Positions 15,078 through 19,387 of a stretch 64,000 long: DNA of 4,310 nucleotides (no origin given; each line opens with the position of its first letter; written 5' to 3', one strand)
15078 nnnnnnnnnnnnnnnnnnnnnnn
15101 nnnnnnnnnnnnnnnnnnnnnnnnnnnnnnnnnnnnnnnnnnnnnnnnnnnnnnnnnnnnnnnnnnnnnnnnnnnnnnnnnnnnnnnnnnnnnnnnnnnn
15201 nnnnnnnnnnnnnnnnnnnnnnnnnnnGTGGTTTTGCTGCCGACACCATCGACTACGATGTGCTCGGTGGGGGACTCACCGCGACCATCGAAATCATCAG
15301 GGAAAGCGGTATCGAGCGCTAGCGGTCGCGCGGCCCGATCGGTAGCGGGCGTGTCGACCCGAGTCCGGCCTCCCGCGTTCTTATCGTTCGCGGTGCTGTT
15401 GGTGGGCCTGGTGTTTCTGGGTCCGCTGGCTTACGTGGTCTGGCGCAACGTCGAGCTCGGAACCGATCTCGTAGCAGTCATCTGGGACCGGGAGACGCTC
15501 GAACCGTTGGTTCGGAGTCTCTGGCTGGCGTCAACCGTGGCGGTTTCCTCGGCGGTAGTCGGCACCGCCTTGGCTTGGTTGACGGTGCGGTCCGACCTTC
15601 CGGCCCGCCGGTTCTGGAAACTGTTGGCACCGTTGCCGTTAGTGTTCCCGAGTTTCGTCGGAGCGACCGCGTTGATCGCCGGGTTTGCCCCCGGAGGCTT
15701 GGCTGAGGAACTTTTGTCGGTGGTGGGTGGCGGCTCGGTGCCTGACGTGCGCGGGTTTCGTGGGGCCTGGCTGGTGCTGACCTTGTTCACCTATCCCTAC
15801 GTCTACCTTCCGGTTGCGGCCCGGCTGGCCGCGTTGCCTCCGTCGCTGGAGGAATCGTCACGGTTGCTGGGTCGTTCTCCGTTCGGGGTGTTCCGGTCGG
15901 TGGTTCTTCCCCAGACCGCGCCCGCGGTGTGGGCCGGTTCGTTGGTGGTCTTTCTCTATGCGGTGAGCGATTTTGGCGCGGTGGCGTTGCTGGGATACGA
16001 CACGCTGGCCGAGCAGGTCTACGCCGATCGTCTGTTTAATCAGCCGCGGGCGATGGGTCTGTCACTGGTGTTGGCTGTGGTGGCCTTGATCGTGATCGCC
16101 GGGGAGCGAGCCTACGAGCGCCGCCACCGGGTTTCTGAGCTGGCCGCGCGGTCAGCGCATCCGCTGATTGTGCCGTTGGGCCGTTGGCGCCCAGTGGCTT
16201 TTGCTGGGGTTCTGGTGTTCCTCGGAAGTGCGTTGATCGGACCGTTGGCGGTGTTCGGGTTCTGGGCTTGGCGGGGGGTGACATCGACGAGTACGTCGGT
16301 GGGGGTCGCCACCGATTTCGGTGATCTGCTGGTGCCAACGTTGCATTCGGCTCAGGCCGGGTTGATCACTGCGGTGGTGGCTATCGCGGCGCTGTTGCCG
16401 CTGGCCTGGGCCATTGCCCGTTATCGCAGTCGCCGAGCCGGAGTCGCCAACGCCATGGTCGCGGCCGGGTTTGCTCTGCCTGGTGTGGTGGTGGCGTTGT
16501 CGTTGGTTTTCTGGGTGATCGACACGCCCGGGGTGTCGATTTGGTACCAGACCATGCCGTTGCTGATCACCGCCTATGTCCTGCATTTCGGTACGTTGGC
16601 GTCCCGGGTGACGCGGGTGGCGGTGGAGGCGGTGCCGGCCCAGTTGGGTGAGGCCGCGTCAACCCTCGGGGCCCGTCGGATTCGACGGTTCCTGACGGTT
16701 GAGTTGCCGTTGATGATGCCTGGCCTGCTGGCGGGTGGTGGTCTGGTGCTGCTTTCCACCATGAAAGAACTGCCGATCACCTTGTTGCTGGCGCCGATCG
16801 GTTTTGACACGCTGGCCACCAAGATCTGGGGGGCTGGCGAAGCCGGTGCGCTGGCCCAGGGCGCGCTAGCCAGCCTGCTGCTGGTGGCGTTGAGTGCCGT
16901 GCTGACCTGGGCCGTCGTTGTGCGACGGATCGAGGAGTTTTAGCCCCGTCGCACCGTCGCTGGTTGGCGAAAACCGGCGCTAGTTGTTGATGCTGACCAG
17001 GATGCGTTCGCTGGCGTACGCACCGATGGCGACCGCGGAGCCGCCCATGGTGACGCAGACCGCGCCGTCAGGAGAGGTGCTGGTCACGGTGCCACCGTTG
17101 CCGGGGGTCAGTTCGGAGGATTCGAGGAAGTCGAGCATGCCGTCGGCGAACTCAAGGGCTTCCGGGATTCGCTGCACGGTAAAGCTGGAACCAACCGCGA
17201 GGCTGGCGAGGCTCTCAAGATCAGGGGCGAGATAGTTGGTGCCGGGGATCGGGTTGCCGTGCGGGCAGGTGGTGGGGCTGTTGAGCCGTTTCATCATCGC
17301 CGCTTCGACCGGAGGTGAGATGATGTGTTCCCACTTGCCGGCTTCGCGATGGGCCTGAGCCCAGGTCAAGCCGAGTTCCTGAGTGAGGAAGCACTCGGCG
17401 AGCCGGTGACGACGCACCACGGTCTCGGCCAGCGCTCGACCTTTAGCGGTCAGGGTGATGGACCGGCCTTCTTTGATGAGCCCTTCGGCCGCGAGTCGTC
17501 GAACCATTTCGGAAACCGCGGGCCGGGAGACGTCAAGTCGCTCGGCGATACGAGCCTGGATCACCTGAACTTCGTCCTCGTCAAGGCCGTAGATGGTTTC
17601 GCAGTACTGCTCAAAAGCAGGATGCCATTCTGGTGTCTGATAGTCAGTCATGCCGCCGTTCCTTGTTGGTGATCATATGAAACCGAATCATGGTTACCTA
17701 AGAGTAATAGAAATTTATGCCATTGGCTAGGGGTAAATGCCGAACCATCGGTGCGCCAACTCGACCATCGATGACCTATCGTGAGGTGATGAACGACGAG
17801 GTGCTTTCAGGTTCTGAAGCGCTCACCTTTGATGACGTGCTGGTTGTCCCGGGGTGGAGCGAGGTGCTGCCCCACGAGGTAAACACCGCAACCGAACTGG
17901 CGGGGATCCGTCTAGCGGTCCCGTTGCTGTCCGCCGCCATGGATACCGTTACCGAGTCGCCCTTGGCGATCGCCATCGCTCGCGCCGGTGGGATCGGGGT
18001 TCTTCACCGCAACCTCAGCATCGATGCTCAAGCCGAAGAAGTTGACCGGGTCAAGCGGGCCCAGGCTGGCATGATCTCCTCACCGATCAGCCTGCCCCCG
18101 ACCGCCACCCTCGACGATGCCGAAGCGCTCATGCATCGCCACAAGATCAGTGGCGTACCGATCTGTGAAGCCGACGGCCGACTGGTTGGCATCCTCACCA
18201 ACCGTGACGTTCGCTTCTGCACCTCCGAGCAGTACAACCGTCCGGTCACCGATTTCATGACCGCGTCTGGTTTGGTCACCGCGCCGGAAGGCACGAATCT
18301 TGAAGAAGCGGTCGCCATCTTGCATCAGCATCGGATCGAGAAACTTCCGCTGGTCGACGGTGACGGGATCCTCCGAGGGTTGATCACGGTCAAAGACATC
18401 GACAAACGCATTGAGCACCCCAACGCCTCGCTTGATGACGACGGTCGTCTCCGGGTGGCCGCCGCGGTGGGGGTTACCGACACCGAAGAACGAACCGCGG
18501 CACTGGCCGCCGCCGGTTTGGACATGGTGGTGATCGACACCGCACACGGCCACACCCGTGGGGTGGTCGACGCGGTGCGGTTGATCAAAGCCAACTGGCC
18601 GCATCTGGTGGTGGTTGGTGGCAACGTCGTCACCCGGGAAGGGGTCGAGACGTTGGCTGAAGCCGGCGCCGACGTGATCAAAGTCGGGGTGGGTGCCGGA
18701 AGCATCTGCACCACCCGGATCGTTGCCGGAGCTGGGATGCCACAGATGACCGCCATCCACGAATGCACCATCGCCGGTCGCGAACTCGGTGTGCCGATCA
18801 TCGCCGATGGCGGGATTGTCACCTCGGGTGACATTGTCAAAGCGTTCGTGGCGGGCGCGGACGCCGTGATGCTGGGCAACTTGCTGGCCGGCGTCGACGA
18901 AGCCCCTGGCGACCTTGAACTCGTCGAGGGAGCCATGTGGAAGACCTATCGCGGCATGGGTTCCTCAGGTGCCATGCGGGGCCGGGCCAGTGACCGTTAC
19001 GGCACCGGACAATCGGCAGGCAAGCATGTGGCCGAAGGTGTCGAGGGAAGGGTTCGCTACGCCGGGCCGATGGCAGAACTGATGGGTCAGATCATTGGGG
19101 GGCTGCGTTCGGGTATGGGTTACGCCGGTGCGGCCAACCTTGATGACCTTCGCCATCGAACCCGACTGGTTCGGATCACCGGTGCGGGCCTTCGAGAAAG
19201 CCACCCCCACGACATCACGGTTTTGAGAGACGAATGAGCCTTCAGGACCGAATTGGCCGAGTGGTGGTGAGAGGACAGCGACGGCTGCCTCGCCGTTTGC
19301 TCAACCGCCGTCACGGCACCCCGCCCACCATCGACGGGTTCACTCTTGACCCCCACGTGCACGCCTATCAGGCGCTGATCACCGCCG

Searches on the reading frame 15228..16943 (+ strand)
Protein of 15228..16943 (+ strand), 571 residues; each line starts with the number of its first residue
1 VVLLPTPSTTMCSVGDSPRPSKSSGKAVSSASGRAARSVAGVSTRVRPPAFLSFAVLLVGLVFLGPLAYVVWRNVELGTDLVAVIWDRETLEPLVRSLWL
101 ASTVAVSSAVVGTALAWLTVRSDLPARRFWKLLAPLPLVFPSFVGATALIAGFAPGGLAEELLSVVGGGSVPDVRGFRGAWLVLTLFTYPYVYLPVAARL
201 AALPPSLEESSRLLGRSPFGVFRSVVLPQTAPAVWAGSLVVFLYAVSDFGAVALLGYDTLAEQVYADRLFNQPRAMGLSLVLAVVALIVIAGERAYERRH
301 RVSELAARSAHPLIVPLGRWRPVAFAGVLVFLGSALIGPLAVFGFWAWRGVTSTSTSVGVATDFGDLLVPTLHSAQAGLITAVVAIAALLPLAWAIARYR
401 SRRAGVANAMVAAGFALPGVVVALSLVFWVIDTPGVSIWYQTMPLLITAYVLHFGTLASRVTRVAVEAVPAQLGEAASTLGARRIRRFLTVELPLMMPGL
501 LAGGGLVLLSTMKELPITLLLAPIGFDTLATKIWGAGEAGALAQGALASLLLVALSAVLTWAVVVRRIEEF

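Call 61: search_protein_families(library=ncbifam, proteins=[window:15228-16943:+], max_evalue=1e-10)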
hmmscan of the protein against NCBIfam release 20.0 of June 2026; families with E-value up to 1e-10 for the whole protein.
window:15228-16943:+ (571 aa): 15 families
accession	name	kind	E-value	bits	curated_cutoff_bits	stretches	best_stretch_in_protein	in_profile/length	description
TIGR03262.1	PhnU2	equivalog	1.6e-37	129.4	593.25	1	63-560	18-526/546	putative 2-aminoethylphosphonate ABC transporter permease subunit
TIGR02141.1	modB_ABC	equivalog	2.2e-31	109.1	182.6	1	97-298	3-207/208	molybdate ABC transporter permease subunit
TIGR02139.1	permease_CysT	equivalog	9.9e-28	97.4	246.1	1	52-256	9-211/265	sulfate ABC transporter permease subunit CysT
NF040839.1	tungstate_WtpB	equivalog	1.4e-26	93.7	340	1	54-290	9-241/251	tungstate ABC transporter permease WtpB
NF011624.0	PRK15050.1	equivalog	1.8e-26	93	247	1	35-299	11-288/297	2-aminoethylphosphonate ABC transporter permease subunit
TIGR01581.1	Mo_ABC_porter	hypoth_equivalog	1.6e-25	89.9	210.3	1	79-289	8-222/225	ABC transporter permease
NF006939.0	PRK09421.1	equivalog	1.2e-24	87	262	2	90-252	8-168/230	molybdate ABC transporter permease subunit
TIGR00969.1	3a0106s02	subfamily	4.2e-23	82.2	240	1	50-292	18-265/272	sulfate ABC transporter permease subunit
TIGR03226.1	PhnU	equivalog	1.4e-21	77.3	283.45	1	27-289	21-296/311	2-aminoethylphosphonate ABC transporter permease subunit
NF008208.0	PRK10971.1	equivalog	5.3e-20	72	415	1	52-255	17-218/277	sulfate/thiosulfate ABC transporter permease CysT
NF007047.0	PRK09500.1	equivalog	1.5e-18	67.4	326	0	88-291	54-246/257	spermidine/putrescine ABC transporter permease PotC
NF007044.0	PRK09497.1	equivalog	9.2e-17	61.4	348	0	75-258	46-238/285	spermidine/putrescine ABC transporter permease PotB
NF007963.0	PRK10683.1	equivalog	9e-16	58.1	489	1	85-290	90-298/317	putrescine ABC transporter permease PotH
NF007889.0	PRK10592.1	equivalog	6.4e-14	52.2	476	0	85-290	56-258/281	putrescine ABC transporter permease PotI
TIGR03255.1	PhnV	equivalog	6.3e-13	49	358.7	1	373-563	70-261/270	2-aminoethylphosphonate ABC transport system, membrane component PhnV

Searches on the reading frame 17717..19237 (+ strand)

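Call 61: search_protein_families(library=ncbifam, proteins=[window:17717-19237:+], max_evalue=1e-10)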
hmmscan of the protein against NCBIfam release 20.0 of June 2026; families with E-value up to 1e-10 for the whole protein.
window:17717-19237:+ (506 aa): 13 families
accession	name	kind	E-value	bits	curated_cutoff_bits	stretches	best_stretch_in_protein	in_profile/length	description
TIGR01302.1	IMP_dehydrog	equivalog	3.7e-165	550.1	481.5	1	35-479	1-449/450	IMP dehydrogenase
NF005311.0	PRK06843.1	equivalog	9.5e-107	357.4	779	2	226-501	123-401/404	inosine 5-monophosphate dehydrogenase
NF005493.0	PRK07107.1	equivalog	6.4e-97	325.2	585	1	35-502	9-493/502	IMP dehydrogenase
NF005869.0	PRK07807.1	equivalog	4.2e-94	316.3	549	1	34-498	11-475/479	GuaB1 family IMP dehydrogenase-related protein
NF052358.1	GMPRedGuaB1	equivalog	5.4e-92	309.4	675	1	33-497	10-474/479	GMP reductase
TIGR01303.1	IMP_DH_rel_1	equivalog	2.8e-87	293.6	562.75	1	34-498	10-473/475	GuaB1 family IMP dehydrogenase-related protein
NF003470.0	PRK05096.1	equivalog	5.5e-60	203.3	397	1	246-488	98-337/347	GMP reductase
TIGR01305.1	GMP_reduct_1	equivalog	2.2e-54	184.7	492.15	1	245-488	98-336/343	GMP reductase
NF003966.0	PRK05458.1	equivalog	6.3e-48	163.8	344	1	247-481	89-312/327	GMP reductase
TIGR01306.1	GMP_reduct_2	equivalog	3.3e-42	145.1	465.65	1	248-481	86-308/321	GMP reductase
TIGR01304.1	IMP_DH_rel_2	equivalog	8.6e-28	97.6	342.1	1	247-479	132-359/365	GuaB3 family IMP dehydrogenase-related protein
NF011449.0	PRK14869.2-5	equivalog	7.7e-12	45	411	0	176-239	68-128/451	putative manganese-dependent inorganic diphosphatase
NF011447.0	PRK14869.2-3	equivalog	9.2e-11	41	522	0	124-175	79-131/540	putative manganese-dependent inorganic diphosphatase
